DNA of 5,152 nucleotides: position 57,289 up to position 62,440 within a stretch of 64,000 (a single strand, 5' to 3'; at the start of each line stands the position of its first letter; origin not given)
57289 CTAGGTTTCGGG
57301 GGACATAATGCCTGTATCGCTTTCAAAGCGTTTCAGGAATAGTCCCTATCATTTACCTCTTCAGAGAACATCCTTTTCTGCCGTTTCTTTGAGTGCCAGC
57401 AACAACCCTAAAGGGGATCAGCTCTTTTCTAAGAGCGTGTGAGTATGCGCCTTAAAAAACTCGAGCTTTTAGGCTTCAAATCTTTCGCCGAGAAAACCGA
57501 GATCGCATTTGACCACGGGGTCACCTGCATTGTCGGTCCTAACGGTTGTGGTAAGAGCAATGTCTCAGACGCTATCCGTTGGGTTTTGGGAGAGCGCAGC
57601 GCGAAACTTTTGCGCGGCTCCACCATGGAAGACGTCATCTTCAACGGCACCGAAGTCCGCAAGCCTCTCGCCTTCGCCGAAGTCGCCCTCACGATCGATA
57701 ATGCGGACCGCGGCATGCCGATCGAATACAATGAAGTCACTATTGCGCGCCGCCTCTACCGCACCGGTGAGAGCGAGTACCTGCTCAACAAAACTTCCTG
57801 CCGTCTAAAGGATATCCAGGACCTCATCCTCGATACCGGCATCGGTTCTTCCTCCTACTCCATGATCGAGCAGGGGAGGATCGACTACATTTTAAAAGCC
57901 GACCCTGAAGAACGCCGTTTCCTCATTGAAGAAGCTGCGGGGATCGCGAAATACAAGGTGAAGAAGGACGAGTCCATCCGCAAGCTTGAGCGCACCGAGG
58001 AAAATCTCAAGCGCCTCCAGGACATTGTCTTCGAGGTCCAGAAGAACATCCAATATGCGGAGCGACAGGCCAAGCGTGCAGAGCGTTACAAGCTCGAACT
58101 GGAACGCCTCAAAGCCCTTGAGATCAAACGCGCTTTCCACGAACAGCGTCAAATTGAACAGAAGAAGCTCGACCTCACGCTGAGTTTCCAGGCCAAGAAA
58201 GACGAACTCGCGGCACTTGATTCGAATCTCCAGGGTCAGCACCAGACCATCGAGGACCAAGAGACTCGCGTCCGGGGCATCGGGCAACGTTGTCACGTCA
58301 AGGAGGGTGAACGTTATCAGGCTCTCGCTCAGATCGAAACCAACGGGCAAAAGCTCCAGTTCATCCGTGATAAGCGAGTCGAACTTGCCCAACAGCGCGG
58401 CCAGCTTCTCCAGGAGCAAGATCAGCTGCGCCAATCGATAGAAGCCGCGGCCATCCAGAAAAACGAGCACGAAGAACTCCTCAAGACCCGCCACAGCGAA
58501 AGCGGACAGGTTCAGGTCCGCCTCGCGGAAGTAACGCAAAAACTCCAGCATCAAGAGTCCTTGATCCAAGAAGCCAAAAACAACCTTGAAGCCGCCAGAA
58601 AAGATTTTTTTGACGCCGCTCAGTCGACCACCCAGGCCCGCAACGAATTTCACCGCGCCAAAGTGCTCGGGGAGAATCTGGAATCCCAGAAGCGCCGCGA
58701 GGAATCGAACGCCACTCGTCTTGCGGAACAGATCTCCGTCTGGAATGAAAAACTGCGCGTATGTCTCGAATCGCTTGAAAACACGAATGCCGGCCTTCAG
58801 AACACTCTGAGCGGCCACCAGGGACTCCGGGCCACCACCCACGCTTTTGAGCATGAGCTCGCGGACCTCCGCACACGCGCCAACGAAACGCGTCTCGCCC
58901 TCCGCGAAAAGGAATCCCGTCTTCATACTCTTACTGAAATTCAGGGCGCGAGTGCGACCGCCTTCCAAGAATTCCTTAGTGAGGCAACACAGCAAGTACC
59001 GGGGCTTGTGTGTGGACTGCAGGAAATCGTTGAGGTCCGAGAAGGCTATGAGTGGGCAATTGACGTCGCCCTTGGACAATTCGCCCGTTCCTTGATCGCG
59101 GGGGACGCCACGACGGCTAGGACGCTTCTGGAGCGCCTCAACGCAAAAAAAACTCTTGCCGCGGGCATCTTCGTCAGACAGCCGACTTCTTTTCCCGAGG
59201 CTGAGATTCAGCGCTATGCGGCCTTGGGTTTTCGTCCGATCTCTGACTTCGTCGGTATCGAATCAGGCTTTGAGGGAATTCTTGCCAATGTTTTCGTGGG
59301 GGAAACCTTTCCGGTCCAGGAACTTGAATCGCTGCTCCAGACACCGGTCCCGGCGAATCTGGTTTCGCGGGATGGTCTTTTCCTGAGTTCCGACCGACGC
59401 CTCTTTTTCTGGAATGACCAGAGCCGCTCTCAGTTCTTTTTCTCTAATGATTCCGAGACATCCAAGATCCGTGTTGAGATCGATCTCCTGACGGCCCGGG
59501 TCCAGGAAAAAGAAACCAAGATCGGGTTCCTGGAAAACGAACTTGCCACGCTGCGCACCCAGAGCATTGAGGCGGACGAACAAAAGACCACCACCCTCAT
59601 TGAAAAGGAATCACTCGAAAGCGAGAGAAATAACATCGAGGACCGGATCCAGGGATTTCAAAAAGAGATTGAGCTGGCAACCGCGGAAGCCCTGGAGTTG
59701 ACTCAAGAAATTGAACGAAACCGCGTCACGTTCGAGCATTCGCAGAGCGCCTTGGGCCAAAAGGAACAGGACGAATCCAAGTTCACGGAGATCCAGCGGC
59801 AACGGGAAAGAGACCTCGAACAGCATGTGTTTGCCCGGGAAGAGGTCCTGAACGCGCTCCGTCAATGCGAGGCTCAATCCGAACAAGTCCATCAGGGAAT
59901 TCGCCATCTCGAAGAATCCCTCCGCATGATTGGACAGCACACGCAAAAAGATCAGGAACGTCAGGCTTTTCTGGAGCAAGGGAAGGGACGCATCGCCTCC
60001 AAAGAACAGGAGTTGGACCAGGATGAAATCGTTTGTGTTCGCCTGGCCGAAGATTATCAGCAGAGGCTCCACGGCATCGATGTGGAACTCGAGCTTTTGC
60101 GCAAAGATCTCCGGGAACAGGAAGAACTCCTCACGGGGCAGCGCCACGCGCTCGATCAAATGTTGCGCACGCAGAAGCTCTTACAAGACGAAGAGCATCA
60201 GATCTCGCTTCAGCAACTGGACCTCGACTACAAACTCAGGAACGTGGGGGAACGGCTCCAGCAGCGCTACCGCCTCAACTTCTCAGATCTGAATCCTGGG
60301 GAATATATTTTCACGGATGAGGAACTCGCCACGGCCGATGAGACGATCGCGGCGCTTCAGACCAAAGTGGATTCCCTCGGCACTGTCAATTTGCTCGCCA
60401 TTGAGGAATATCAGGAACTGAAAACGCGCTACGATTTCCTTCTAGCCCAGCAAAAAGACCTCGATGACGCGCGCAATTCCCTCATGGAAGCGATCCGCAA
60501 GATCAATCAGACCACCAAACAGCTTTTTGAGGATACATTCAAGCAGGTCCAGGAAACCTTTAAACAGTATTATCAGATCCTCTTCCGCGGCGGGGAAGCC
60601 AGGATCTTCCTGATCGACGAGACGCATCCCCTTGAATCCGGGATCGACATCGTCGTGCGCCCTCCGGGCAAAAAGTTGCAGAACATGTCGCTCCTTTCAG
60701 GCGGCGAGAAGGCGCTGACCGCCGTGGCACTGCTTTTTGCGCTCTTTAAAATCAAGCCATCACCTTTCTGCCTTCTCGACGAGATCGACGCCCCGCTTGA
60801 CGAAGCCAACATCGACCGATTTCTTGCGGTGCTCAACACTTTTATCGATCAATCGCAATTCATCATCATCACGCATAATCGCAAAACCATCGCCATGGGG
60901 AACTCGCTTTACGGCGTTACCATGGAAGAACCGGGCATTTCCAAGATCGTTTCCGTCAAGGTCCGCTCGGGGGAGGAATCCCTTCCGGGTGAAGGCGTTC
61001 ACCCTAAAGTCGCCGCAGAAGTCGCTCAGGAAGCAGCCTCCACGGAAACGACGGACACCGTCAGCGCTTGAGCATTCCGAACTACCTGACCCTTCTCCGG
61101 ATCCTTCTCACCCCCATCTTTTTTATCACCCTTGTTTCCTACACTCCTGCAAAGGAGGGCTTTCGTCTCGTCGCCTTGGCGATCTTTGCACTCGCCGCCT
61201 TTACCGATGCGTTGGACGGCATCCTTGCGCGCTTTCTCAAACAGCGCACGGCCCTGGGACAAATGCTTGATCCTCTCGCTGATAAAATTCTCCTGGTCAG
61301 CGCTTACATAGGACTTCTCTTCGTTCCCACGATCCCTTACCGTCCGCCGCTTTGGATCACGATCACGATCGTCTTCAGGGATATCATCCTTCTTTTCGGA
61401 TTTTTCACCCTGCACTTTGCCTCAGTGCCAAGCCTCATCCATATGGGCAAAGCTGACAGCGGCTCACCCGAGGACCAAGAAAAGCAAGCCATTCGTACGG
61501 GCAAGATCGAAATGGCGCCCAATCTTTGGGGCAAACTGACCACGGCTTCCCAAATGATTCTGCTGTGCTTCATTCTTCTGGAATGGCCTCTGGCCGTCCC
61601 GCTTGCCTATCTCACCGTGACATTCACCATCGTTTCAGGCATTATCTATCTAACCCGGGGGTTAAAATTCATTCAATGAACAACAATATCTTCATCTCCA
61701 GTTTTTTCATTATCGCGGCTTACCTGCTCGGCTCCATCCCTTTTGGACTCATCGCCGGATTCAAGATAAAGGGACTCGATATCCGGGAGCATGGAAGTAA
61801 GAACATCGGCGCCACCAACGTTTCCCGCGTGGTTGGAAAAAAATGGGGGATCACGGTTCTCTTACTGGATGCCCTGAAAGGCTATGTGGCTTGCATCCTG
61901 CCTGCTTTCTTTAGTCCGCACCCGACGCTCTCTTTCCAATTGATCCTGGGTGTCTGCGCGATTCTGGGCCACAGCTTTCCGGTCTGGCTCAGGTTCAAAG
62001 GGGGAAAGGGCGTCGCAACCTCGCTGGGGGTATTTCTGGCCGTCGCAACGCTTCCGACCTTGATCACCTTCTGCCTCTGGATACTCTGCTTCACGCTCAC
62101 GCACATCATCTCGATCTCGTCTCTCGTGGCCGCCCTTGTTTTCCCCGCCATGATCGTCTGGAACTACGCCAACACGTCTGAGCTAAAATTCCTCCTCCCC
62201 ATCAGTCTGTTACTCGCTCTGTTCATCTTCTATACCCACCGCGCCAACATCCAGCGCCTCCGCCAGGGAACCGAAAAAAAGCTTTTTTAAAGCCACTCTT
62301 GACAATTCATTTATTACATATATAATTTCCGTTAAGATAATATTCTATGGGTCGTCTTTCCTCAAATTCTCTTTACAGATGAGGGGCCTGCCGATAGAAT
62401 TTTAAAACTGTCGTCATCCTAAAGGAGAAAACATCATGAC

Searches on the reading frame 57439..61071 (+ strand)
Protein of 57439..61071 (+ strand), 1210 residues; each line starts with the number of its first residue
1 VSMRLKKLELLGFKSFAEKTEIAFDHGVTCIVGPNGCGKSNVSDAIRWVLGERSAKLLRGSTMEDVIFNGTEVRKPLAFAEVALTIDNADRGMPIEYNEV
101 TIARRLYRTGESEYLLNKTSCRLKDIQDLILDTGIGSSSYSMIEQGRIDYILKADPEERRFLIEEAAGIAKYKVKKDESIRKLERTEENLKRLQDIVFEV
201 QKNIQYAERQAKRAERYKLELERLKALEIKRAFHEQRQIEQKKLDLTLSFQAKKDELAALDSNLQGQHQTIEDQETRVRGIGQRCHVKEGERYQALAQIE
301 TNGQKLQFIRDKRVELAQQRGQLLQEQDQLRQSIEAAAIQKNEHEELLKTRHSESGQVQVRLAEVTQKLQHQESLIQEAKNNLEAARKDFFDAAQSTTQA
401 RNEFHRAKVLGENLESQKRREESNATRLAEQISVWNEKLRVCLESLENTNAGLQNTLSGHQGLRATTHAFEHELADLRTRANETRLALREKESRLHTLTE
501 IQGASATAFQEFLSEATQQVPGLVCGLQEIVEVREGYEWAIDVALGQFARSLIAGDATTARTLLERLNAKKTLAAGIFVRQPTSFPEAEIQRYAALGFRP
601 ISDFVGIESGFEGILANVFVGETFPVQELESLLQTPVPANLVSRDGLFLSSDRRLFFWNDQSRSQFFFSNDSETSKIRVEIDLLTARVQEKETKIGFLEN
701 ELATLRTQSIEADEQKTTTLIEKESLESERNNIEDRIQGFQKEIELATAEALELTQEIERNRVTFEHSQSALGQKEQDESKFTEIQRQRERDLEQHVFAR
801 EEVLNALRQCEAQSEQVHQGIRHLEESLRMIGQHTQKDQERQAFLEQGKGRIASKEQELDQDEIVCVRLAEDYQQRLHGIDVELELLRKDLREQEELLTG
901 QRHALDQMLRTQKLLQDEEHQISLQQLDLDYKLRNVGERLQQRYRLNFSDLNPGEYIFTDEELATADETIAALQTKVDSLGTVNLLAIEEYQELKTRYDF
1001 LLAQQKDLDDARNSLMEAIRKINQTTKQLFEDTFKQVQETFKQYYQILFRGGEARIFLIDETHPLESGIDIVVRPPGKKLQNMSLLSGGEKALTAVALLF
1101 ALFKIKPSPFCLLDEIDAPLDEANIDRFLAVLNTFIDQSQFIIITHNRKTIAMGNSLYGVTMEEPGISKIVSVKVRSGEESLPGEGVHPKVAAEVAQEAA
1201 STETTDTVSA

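Call 28: search_protein_families(library=pfam, proteins=[window:57439-61071:+])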
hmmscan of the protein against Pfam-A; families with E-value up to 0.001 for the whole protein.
window:57439-61071:+ (1210 aa): 6 families
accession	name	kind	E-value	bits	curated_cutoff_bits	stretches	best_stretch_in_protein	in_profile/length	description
PF02463.25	SMC_N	-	1e-69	234.8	40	1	5-1168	2-219/220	RecF/RecN/SMC N terminal domain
PF13175.12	AAA_15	-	2.1e-12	47.8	32.1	1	3-400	1-277/374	AAA ATPase domain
PF13304.12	AAA_21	-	2.7e-12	47.8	27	1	28-128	1-121/304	AAA domain, putative AbiEii toxin, Type IV TA system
PF13476.12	AAA_23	-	6e-09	37.3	27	1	7-203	1-196/201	AAA domain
PF06470.18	SMC_hinge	-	8.2e-07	29.9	22.5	1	527-625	8-105/116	SMC proteins Flexible Hinge Domain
PF13555.12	AAA_29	-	3.6e-05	23.9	27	1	5-50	1-46/61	P-loop containing region of AAA domain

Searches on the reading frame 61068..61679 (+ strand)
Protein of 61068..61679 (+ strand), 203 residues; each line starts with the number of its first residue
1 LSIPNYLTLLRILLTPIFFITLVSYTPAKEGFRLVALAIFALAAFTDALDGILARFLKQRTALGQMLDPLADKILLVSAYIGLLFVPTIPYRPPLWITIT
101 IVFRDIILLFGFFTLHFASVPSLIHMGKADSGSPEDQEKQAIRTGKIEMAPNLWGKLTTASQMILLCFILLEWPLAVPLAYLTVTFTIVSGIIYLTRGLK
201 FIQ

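Call 28: search_protein_families(library=pfam, proteins=[window:61068-61679:+])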
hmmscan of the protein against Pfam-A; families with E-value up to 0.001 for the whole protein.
window:61068-61679:+ (203 aa): 1 family
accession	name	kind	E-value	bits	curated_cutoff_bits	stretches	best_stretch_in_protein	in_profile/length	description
PF01066.26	CDP-OH_P_transf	-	1.3e-32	113.8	22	1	1-127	1-119/152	CDP-alcohol phosphatidyltransferase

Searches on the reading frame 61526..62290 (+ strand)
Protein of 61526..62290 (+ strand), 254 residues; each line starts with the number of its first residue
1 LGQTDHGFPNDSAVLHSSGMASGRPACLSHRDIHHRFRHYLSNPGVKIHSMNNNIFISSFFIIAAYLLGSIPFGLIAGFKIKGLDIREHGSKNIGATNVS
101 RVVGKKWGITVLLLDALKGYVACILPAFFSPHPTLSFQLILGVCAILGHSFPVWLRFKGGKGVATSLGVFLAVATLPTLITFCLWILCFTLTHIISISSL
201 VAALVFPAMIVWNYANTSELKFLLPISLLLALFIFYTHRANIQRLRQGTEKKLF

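Call 28: search_protein_families(library=pfam, proteins=[window:61526-62290:+])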
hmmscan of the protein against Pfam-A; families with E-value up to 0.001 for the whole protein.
window:61526-62290:+ (254 aa): 1 family
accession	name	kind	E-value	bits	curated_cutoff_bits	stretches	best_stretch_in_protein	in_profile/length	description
PF02660.20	G3P_acyltransf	-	1e-55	188.8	24.1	1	64-245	1-164/164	Glycerol-3-phosphate acyltransferase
